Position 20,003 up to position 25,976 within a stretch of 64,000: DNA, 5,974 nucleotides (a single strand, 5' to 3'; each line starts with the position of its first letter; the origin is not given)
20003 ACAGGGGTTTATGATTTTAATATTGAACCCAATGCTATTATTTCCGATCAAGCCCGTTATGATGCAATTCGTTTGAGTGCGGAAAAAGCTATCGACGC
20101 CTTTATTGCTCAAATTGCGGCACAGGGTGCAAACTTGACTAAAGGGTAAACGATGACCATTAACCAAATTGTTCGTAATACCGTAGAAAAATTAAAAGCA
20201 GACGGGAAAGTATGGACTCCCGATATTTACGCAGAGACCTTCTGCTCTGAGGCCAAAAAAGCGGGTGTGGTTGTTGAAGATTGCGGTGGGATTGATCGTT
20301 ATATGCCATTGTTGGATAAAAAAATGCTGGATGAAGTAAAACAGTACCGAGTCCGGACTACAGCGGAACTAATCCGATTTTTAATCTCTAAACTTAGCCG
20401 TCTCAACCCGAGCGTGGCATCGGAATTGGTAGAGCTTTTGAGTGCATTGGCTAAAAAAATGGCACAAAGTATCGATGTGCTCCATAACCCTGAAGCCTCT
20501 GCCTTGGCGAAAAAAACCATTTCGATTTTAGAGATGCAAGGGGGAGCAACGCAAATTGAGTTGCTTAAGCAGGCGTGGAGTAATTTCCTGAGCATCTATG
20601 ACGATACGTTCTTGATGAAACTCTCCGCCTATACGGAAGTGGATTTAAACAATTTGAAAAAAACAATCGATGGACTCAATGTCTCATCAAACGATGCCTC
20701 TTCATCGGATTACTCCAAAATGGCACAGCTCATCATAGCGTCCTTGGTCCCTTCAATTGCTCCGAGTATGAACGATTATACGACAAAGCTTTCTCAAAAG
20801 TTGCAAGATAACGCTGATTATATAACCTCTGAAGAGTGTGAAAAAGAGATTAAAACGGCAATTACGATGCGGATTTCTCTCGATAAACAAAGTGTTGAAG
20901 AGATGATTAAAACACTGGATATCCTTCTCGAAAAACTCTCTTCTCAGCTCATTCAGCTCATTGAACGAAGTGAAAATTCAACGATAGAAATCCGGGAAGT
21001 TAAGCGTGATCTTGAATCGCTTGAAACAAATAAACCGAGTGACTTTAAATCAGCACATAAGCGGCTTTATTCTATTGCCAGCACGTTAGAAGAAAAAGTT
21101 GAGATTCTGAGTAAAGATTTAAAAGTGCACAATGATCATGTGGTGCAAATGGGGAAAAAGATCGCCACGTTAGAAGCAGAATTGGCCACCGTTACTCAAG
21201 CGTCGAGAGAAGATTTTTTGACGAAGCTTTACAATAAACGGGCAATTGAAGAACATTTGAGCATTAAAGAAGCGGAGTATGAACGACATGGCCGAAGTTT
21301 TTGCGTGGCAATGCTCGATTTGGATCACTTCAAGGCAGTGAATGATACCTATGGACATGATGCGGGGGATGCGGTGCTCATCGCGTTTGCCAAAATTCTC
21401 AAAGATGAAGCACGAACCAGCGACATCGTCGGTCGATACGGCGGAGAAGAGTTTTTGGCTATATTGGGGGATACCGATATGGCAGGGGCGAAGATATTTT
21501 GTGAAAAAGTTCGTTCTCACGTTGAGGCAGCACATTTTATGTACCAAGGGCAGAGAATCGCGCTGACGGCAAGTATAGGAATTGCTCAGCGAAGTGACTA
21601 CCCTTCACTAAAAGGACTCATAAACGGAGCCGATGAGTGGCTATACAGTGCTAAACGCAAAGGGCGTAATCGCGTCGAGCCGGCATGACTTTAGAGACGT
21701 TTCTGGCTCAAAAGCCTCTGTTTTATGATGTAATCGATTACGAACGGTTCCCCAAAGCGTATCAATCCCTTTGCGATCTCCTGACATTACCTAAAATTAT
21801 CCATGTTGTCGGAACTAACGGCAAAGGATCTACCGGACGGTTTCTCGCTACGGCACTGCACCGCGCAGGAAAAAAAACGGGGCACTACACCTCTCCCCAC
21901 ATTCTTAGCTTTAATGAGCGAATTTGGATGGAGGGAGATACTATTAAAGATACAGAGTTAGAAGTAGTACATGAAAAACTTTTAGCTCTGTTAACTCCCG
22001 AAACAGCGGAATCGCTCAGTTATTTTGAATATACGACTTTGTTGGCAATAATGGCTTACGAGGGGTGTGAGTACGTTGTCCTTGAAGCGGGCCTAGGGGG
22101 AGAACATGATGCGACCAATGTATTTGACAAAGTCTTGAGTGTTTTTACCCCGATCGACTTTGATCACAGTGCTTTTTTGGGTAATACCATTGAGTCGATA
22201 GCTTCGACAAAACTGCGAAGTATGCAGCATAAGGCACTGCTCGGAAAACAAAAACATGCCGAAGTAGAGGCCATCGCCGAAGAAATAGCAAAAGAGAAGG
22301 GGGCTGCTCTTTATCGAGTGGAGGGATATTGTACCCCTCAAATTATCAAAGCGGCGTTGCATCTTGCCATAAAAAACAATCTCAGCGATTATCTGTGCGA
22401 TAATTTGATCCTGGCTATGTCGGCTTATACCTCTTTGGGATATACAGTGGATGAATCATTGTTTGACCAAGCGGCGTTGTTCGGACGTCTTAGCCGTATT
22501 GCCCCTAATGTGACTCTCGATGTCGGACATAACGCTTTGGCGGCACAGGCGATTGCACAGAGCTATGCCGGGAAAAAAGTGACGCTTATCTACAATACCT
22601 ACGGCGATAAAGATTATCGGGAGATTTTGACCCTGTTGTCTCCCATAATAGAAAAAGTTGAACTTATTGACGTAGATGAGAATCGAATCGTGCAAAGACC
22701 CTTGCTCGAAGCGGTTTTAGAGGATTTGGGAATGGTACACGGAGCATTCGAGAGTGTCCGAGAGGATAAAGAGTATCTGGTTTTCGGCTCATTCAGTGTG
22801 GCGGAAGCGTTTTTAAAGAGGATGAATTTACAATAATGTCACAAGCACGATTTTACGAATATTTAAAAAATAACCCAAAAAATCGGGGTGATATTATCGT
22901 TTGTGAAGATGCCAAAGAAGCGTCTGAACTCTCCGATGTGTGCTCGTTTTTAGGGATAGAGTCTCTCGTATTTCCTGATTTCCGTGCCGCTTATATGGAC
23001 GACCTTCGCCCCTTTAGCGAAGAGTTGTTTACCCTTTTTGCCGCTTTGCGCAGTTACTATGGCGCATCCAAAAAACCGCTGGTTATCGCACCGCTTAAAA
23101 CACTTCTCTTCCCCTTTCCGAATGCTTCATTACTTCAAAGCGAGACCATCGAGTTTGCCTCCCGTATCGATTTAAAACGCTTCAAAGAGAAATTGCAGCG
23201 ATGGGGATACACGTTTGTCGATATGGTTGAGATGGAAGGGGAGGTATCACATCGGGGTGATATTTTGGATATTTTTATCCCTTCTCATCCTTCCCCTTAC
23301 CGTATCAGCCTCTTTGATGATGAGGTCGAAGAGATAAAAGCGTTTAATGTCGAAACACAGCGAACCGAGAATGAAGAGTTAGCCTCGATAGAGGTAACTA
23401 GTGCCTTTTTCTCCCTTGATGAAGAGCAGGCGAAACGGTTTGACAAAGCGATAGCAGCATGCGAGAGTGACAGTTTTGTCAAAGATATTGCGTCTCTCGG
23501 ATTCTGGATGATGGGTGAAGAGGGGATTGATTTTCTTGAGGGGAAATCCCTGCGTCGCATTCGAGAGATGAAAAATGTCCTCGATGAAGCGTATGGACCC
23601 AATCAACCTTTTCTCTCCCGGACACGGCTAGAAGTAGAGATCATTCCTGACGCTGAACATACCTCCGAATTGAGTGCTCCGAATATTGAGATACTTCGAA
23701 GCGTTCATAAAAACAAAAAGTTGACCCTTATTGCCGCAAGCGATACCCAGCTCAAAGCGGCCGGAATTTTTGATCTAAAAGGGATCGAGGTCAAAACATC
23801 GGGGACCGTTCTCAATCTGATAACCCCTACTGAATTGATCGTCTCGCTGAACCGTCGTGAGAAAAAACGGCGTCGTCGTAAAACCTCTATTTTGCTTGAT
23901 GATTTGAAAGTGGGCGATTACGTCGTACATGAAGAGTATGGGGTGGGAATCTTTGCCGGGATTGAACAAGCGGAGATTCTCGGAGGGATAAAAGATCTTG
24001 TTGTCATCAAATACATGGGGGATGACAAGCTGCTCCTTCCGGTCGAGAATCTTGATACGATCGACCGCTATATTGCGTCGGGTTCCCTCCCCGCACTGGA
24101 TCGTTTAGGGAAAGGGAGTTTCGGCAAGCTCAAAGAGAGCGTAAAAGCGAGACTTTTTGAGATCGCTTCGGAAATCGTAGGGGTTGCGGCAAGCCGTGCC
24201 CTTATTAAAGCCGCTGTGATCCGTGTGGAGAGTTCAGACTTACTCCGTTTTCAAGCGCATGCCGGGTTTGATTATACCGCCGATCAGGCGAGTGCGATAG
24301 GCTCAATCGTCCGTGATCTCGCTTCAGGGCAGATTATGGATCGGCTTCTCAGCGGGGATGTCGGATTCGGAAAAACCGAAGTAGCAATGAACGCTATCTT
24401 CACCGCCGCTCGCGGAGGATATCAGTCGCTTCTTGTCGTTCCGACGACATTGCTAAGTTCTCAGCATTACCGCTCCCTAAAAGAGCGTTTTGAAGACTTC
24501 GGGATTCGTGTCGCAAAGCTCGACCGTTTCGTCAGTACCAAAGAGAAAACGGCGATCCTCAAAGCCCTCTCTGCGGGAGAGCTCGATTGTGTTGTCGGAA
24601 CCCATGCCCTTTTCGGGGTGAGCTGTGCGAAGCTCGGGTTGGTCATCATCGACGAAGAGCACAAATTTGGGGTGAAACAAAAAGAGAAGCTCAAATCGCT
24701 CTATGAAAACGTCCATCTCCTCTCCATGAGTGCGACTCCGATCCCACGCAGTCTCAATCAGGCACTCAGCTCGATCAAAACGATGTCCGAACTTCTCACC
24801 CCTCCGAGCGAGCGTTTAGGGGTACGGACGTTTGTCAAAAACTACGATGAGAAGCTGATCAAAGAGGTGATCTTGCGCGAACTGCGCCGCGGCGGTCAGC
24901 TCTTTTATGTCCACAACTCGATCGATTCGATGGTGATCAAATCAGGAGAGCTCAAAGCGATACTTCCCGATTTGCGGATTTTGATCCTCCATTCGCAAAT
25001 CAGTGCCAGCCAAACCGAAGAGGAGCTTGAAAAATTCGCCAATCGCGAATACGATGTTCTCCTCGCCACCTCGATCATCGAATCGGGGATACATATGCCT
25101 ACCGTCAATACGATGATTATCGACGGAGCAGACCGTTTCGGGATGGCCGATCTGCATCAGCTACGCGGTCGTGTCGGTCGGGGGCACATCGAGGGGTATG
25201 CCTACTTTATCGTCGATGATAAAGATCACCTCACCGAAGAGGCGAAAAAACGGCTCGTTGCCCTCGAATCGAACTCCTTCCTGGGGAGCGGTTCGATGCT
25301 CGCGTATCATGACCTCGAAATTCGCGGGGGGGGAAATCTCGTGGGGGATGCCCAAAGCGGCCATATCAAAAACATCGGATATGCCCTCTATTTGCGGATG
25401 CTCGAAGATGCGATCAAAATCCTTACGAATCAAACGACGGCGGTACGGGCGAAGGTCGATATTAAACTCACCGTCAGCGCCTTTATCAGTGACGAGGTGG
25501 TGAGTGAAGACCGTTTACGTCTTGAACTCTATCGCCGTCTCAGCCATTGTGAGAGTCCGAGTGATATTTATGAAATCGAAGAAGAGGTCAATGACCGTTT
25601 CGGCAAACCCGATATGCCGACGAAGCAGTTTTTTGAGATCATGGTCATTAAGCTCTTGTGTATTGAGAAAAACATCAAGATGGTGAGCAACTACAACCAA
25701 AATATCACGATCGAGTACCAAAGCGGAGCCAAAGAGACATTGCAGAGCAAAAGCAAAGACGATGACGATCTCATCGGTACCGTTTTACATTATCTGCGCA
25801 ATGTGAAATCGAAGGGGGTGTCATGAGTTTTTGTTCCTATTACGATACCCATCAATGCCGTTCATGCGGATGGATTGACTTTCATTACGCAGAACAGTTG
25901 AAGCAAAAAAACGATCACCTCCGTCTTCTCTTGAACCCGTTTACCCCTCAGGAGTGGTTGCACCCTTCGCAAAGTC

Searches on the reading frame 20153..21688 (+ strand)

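Call 71: search_protein_families(library=pfam, proteins=[window:20153-21688:+], max_evalue=0.00001)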
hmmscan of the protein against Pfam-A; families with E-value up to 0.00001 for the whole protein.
window:20153-21688:+ (511 aa): 1 family
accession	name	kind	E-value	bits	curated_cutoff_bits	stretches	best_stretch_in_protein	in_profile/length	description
PF00990.26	GGDEF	-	4.4e-43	147.3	23.8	1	354-507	4-161/161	Diguanylate cyclase, GGDEF domain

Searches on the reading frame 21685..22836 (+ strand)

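Call 71: search_protein_families(library=pfam, proteins=[window:21685-22836:+], max_evalue=0.00001)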
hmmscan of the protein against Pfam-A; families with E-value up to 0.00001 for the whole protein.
window:21685-22836:+ (383 aa): 1 family
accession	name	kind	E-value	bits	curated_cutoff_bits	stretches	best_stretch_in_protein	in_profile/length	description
PF08245.18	Mur_ligase_M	-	2.4e-06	28.1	24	0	41-178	1-108/200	Mur ligase middle domain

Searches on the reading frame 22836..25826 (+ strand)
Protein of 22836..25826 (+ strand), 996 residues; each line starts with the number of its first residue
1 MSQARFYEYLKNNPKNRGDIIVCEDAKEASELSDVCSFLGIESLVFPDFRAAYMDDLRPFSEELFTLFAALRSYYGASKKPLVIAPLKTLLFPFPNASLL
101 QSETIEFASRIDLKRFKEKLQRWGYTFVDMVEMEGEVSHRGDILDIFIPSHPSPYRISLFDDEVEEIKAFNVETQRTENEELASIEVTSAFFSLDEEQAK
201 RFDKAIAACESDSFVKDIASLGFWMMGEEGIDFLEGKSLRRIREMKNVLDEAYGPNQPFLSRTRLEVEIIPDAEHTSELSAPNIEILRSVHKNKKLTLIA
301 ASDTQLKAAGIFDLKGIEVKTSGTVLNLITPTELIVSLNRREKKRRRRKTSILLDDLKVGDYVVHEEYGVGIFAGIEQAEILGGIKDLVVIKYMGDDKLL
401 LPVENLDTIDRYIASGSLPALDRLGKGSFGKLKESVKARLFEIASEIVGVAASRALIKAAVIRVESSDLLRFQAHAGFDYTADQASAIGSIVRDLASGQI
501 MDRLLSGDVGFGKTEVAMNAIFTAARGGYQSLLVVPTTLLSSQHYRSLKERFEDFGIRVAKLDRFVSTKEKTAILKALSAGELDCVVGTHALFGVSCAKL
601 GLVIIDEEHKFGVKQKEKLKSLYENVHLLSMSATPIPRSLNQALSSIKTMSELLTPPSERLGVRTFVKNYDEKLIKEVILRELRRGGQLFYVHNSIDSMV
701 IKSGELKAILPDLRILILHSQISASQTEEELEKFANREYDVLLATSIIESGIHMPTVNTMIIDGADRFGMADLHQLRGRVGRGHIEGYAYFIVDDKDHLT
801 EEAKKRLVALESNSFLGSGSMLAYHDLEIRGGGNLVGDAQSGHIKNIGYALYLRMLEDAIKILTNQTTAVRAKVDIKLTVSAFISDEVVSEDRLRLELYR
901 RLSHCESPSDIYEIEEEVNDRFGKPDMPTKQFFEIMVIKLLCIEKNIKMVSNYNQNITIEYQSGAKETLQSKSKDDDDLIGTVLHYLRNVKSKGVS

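Call 71: search_protein_families(library=pfam, proteins=[window:22836-25826:+], max_evalue=0.00001)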
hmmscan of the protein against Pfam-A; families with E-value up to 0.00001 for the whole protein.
window:22836-25826:+ (996 aa): 6 families
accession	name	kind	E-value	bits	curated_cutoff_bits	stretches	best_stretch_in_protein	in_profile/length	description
PF00270.35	DEAD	-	7.5e-24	84.8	26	1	482-641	2-165/167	DEAD/DEAH box helicase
PF00271.37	Helicase_C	-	2.1e-21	76.7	23.5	1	677-782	8-108/110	Helicase conserved C-terminal domain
PF03461.20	TRCF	-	2.5e-20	73.1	25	1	878-969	1-92/95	TRCF domain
PF02559.22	CarD_TRCF_RID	-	1.7e-18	66.9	23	1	357-413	1-57/57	CarD-like/TRCF RID domain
PF17757.6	UvrB_inter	-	4.2e-17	62.5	22.9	1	107-188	5-86/91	UvrB interaction domain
PF04851.21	ResIII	-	3.6e-10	40.4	22.5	1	483-635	7-162/164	Type III restriction enzyme, res subunit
